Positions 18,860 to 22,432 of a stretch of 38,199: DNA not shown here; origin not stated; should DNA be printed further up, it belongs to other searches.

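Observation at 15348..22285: Translationally coupled pair: a ~1200-aa secreted protein of unknown fold plus a 1091-aa S8 subtilase with a 600-aa C-terminal extension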

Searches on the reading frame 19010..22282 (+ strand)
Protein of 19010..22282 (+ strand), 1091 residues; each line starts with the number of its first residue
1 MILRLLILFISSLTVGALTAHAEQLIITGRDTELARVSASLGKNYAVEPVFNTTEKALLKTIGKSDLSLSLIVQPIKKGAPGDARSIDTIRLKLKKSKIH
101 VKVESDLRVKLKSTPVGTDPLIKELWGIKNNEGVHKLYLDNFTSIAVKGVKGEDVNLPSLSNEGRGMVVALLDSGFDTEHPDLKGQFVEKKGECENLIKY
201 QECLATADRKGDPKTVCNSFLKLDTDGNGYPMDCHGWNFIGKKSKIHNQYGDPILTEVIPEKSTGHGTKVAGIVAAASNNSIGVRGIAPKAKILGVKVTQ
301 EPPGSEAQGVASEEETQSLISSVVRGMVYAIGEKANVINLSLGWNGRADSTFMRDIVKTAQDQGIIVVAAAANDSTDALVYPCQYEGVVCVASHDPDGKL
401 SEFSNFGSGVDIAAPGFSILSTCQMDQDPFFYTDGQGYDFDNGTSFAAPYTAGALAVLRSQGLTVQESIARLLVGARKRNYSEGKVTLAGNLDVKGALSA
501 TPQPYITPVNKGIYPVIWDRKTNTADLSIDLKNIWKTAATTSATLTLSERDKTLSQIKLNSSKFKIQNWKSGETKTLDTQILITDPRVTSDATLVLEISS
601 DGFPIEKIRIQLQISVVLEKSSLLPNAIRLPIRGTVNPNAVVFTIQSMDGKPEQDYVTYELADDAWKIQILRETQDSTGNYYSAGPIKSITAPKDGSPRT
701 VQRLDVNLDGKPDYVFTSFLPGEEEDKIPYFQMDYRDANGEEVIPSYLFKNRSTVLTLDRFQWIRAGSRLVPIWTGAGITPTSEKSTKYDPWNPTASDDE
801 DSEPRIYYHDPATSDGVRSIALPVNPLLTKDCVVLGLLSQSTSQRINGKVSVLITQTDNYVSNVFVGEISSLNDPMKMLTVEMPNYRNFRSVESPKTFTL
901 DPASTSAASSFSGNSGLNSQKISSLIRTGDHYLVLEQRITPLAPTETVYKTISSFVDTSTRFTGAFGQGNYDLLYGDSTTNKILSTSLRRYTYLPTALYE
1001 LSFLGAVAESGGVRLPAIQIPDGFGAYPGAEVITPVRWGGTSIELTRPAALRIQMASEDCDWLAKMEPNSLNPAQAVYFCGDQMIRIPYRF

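Call 7: search_protein_families(library=pfam, proteins=[window:19010-22282:+], max_evalue=0.01)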
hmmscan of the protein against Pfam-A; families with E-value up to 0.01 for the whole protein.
window:19010-22282:+ (1091 aa): 1 family
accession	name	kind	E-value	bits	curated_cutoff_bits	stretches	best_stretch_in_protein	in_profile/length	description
PF00082.27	Peptidase_S8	-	2.6e-45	155.4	21.8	1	164-461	1-258/288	Subtilase family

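Call 8: search_protein_families(library=ncbifam, proteins=[window:19010-22282:+], max_evalue=0.01)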
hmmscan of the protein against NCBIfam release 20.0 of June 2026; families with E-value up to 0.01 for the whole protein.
window:19010-22282:+ (1091 aa): 8 families
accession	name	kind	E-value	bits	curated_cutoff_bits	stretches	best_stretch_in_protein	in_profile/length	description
TIGR03921.1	T7SS_mycosin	equivalog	1e-46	159.7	278.75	1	264-505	50-292/353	type VII secretion-associated serine protease mycosin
NF033595.1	denti_PrtP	equivalog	4.3e-20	71.9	300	2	324-460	328-458/606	dentilisin complex serine proteinase subunit PrtP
TIGR03895.1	protease_PatA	subfamily_domain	1.9e-17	63.2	421.05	1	266-508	1-235/606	PatA/PatG family cyanobactin maturation protease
NF049966.1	QH_SP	equivalog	1.6e-15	57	165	1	316-464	69-197/219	subtilisin-like serine protease QhpE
NF040808.2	CspC_non_triad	exception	1.3e-07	30.5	675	1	263-382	166-285/556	bile acid germinant receptor pseudoprotease CspC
NF040553.1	SGO_0316_fam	subfamily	9.7e-05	20.2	1400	0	259-377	353-467/1486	SGO_0316/SGO_0317 family LPXTG-anchored serine peptidase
NF051851.1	AtpSerPepEprS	equivalog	0.00038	18.6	1700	0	435-459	294-318/988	autotransporter serine peptidase EprS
NF040809.1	germ_prot_CspBA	exception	0.0012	16.6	1250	0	262-375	720-825/1099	bifunctional germination protease/germinant receptor pseudoprotease CspBA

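Call 28: search_solved_structures(query=window:19010-22282:+, max_evalue=0.001)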
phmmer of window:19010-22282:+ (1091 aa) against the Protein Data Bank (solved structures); distinct sequences matched with E-value up to 0.001: 146 (the best 60 are shown).
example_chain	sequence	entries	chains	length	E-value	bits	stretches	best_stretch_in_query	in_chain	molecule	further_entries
1thm_A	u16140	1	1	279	2.4e-28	101.4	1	257-467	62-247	THERMITASE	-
1dbi_A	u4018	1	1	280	1.2e-27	99.2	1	260-464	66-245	AK.1 SERINE PROTEASE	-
7xr8_A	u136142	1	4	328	2.1e-27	98.3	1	264-460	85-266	Major intracellular serine protease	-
1tec_E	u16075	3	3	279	3e-27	97.8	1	257-467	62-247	THERMITASE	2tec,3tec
7y6m_C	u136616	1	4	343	1.8e-25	92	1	264-460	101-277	Intracellular serine protease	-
6f9m_A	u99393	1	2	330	4.1e-24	87.4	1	242-460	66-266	Serine protease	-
1st3_A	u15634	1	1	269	8.6e-24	86.4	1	261-461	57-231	SUBTILISIN BL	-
3ti9_A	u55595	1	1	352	1.2e-23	85.9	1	263-465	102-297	Serine protease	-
9g8v_A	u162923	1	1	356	1.6e-23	85.5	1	256-461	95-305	Alkaline serine protease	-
5gl8_A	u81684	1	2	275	1.6e-23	85.4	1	262-463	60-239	Subtilisin NAT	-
9i67_A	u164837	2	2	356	1.8e-23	85.3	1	256-460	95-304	Alkaline serine protease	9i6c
3vyv_A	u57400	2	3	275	2.1e-23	85.1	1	262-463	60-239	Subtilisin NAT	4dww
5arb_A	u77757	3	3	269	2.9e-23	84.6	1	261-461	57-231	SUBTILISIN SAVINASE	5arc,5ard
9grg_A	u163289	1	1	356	2.9e-23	84.6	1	256-461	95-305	Alkaline serine protease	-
9goi_A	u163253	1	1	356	3e-23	84.6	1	256-460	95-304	Alkaline serine protease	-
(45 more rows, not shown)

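Call 33: find_homologous_proteins(query=window:19010-22282:+, max_evalue=1e-60)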
Query window:19010-22282:+ (1091 aa): 44 proteins with E <= 1e-60 among 8000 candidates.
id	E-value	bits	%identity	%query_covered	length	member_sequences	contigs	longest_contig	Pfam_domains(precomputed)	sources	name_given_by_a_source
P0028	0.0e+0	2467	100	100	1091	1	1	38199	PF00082.28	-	-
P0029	0.0e+0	1913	76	100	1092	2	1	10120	PF00082.28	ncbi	-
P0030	0.0e+0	1906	75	100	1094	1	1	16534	PF00082.28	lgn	-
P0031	0.0e+0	1476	59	100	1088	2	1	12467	PF00082.28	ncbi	-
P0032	0.0e+0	1461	59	99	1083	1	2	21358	PF00082.28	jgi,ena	-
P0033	0.0e+0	1438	58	99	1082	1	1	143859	PF00082.28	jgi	jgi:subtilisin family serine protease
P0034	0.0e+0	1431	59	100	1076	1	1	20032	PF00082.28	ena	-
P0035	0.0e+0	1427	58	100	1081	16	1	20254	PF00082.28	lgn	-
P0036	0.0e+0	1418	58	98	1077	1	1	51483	PF00082.28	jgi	jgi:subtilisin family serine protease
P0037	0.0e+0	1418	58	99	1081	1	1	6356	PF00082.28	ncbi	-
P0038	0.0e+0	1352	56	100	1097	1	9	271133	PF00082.28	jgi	jgi:subtilisin family serine protease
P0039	0.0e+0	1262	52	100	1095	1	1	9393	PF00082.28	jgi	jgi:subtilisin family serine protease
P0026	0.0e+0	1163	55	86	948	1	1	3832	PF00082.28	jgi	jgi:subtilisin family serine protease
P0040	1.3e-289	981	45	98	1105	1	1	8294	PF00082.28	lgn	-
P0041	3.3e-279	947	43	100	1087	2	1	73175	PF00082.28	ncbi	-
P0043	1.4e-191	657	37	100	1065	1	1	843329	PF00082.28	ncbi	-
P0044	3.1e-171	590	34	100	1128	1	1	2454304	PF00082.28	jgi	jgi:subtilisin family serine protease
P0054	3.4e-126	440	30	96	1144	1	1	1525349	PF00082.28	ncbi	-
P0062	7.2e-99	350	27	95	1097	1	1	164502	PF00082.28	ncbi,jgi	jgi:subtilisin family serine protease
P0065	2.7e-92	328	27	89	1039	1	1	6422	PF00082.28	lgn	-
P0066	1.7e-89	319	28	89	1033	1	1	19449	PF00082.28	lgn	-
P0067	1.9e-89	319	28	89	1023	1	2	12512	PF00082.28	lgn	-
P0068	9.0e-81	290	27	87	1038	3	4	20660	PF00082.28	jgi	jgi:subtilisin family serine protease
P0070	1.8e-62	229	29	64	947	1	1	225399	PF00082.28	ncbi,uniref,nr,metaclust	ncbi:hypothetical protein AZI86_15980 [Bdellovibrio bacteriovorus]|uniref:Peptidase S8/S53 domain-co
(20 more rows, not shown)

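Call 39: find_encoding_contigs(protein=P0070, flank=8000, max_places=2)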
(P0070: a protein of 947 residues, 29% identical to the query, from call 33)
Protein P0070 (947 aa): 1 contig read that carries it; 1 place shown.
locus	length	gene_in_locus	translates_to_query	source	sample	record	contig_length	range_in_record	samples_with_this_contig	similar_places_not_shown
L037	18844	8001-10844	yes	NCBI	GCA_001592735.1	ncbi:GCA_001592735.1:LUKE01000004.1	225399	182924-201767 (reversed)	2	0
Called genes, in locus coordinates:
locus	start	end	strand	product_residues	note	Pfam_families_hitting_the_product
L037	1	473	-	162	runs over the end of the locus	-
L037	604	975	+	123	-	-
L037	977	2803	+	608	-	PF24161:CCDC39 (weak), PF05335:DUF745 (weak), PF25994:HH_AprE (weak)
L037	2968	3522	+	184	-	PF13505:OMP_b-brl (weak)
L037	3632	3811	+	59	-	-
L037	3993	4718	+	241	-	-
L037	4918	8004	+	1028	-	-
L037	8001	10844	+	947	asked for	PF00082:Peptidase_S8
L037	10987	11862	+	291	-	-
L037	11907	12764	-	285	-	PF02311:AraC_binding, PF12833:HTH_18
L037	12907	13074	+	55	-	-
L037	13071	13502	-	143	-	PF04120:Iron_permease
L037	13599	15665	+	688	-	PF02518:HATPase_c, PF13589:HATPase_c_3 (weak)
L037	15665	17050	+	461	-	PF00072:Response_reg, PF00158:Sigma54_activat, PF14532:Sigma54_activ_2, PF25601:AAA_lid_14, PF02954:HTH_8 (faint)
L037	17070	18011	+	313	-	PF03601:Cons_hypoth698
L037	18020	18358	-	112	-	PF00254:FKBP_C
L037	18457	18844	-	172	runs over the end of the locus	-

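Call 47: predict_structure(alignment_id=A3)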
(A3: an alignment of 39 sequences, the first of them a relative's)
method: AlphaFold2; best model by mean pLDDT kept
length: 1091 residues; sequences in the alignment: 39
mean_pLDDT: 87.0   pTM: 0.80
mean pLDDT of the five models: 87.0, 85.9, 84.1, 84.1, 83.9
residues with pLDDT >= 90: 625; 70-90: 353; 50-70: 65; < 50: 48
segments of 3 or more residues with pLDDT < 50: 1-22, 80-83, 107-114, 303-312
pLDDT, mean of each block of 10 residues (from residue 1): 40 38 74 89 84 83 86 71 61 86 63 60 91 82 84 93 94 94 95 94 92 87 87 93 82 80 81 95 93 93 44 64 91 96 74 90 97 87 93 96 91 96 88 85 95 98 97 95 90 98 94 92 95 96 96 95 95 96 95 96 93 93 90 93 91 93 93 91 95 87 93 93 79 92 90 86 94 92 77 63 90 90 81 90 92 82 88 91 68 85 89 85 90 91 86 94 93 93 87 54 90 94 80 92 94 90 91 94 95 92
secondary structure, 60 per line:
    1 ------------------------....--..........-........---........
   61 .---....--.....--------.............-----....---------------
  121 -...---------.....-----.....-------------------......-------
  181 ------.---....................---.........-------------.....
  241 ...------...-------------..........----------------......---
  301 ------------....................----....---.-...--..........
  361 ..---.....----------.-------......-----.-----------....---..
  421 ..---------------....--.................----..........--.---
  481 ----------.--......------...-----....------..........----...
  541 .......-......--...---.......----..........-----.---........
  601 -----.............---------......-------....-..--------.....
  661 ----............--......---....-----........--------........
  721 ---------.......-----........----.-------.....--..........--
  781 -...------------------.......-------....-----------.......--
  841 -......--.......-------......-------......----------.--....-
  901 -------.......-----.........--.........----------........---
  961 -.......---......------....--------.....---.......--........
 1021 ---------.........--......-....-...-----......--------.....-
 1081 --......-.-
elements in order (helices of 4 or more, strands of 3 or more residues): E25-28 H31-40 E45-49 H53-61 H65-68 E71-75 H84-96 E102-105 E134-138 E144-148 E168-173 H191-210 H214-222 E236-243 E250-252 H266-275 E292-297 H313-332 E337-340 H351-362 E366-370 E389-394 E412-415 E419-422 E438-441 H444-460 H465-474 H494-499 E506-508 E514-517 E524-533 E538-547 H549-554 E557-559 E563-569 E574-583 E593-600 E606-618 E628-633 E641-644 E656-660 E665-676 E679-684 E688-691 E697-704 E713-720 E730-736 E742-749 E762-766 E769-778 E803-809 E817-820 E832-838 H842-847 E850-856 E864-869 E877-882 E896-899 E908-914 E920-928 E931-939 E950-957 E962-968 E972-977 E984-987 H996-1000 E1004-1010 E1013-1020 E1030-1038 E1041-1046 E1053-1055 E1061-1066 E1075-1079 E1083-1088

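Call 50: fold_search(model_id=the predicted structure, library=pdb)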
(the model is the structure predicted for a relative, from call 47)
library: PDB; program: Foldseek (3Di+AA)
matches with E <= 10: 1545; with E <= 0.001: 365
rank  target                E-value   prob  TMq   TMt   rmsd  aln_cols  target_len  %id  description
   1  8jmw_A                1.9e-23  1.00  0.29  0.55  12.2       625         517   19  Fibril form of serine peptidase Vpr (released 2023-12-06)
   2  3vv3_A                1.8e-21  1.00  0.26  0.79   4.4       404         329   28  Crystal structure of deseasin MCP-01 from Pseudoalteromonas sp. SM9913 (released 2013-08-07)
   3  1thm                  4.4e-19  1.00  0.22  0.85   2.4       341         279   30  CRYSTAL STRUCTURE OF THERMITASE AT 1.4 ANGSTROMS RESOLUTION (released 1994-01-31)
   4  5xyr                  8.5e-19  1.00  0.28  0.23  27.9      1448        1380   12  Crystal structure of a serine protease from Streptococcus species (released 2018-08-08)
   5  5yl7_A                3.9e-18  1.00  0.24  0.73   5.0       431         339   24  Proteases from Pseudoalteromonas arctica PAMC 21717 (Pro21717) (released 2018-01-31)
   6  3qtl_A                4.1e-18  1.00  0.21  0.82   4.0       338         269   27  Structural Basis for Dual-inhibition Mechanism of a Non-classical Kazal-type Serine Protease Inhibitor from Horseshoe  (released 2011-06-01)
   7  1tec_E                4.3e-18  1.00  0.22  0.84   2.5       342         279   29  CRYSTALLOGRAPHIC REFINEMENT BY INCORPORATION OF MOLECULAR DYNAMICS. THE THERMOSTABLE SERINE PROTEASE THERMITASE COMPLE (released 1989-10-15)
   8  1c3l                  6.2e-18  1.00  0.21  0.81   4.0       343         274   26  SUBTILISIN-CARLSBERG COMPLEXED WITH XENON (8 BAR) (released 1999-08-04)
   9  3lpd                  8.0e-18  1.00  0.24  0.74   5.0       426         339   23  Crystal structure of a subtilisin-like protease (released 2010-12-08)
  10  1mee_A                8.4e-18  1.00  0.21  0.80   4.8       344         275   28  THE COMPLEX BETWEEN THE SUBTILISIN FROM A MESOPHILIC BACTERIUM AND THE LEECH INHIBITOR EGLIN-C (released 1992-10-15)
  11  1sel_A                9.3e-18  1.00  0.21  0.81   3.9       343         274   26  CRYSTAL STRUCTURE OF SELENOSUBTILISIN AT 2.0-ANGSTROMS RESOLUTION (released 1993-10-31)
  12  2sni_E                9.3e-18  1.00  0.21  0.81   4.1       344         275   28  STRUCTURAL COMPARISON OF TWO SERINE PROTEINASE-PROTEIN INHIBITOR COMPLEXES. EGLIN-C-SUBTILISIN CARLSBERG AND CI-2-SUBT (released 1988-09-07)
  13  3ti7                  9.8e-18  1.00  0.24  0.73   5.8       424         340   23  Crystal structure of the basic protease BprV from the ovine footrot pathogen, Dichelobacter nodosus (released 2011-10-19)
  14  3afg_B                9.8e-18  1.00  0.24  0.47  20.0       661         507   16  Crystal structure of ProN-Tk-SP from Thermococcus kodakaraensis (released 2010-08-04)
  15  8bty_A                1.1e-17  1.00  0.27  0.30  23.2      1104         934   14  Structure of the active form of ScpB, the C5a-peptidase from Streptococcus agalactiae. (released 2023-11-15)
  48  3hjr                  6.1e-17  1.00  0.28  0.49  10.3       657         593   17  Crystal structure of serine protease of Aeromonas sobria (released 2009-06-02)
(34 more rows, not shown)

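Call 58: find_encoding_contigs(protein=P0054, flank=8000, max_places=1)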
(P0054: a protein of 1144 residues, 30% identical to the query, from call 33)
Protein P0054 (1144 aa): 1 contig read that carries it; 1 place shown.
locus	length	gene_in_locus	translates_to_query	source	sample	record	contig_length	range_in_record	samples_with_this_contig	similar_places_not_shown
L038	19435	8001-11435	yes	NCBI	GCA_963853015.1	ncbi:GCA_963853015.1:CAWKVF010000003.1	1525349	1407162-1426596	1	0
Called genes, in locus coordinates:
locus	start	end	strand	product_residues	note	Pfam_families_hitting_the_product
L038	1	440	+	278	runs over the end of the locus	PF01790:LGT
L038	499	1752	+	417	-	PF01464:SLT (weak)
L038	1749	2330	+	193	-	-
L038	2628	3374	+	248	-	-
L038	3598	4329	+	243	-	-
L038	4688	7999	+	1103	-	-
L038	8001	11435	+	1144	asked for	PF00082:Peptidase_S8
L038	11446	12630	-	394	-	PF11294:DUF3095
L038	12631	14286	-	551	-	PF01464:SLT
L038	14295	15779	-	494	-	PF02113:Peptidase_S13, PF13354:Beta-lactamase2 (faint)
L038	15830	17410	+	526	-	PF00496:SBP_bac_5, PF04069:OpuAC (weak)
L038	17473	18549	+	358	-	PF01252:Peptidase_A8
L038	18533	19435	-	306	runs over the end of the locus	PF16473:Rv2179c-like (weak), PF00929:RNase_T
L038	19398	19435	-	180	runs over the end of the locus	PF17775:YchJ_M-like, PF02810:SEC-C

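Call 59: find_encoding_contigs(protein=P0062, flank=8000, max_places=1)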
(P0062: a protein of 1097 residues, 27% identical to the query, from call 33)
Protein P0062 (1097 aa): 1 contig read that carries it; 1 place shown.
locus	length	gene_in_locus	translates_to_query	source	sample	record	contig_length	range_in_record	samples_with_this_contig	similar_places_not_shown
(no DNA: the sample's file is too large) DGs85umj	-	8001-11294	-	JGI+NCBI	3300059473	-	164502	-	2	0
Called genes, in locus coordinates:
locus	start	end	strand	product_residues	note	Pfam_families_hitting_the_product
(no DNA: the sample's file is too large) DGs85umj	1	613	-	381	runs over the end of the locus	-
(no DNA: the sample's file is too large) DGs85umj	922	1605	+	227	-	-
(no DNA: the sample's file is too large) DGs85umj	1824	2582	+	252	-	-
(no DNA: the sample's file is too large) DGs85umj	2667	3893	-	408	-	-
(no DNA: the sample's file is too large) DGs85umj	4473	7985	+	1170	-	-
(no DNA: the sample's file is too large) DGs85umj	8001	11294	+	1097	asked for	PF00082:Peptidase_S8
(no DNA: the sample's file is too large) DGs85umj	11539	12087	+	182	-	-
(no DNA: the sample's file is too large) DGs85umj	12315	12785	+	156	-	-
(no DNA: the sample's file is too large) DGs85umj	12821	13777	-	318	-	PF10023:Aminopep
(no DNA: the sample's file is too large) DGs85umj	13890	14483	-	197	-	PF13505:OMP_b-brl (weak)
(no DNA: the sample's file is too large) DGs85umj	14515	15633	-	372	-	-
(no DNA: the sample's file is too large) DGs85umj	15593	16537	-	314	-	-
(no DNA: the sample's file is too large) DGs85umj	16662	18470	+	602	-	PF03485:Arg_tRNA_synt_N, PF00750:tRNA-synt_1d, PF05746:DALR_1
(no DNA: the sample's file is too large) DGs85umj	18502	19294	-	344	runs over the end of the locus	PF13646:HEAT_2 (faint)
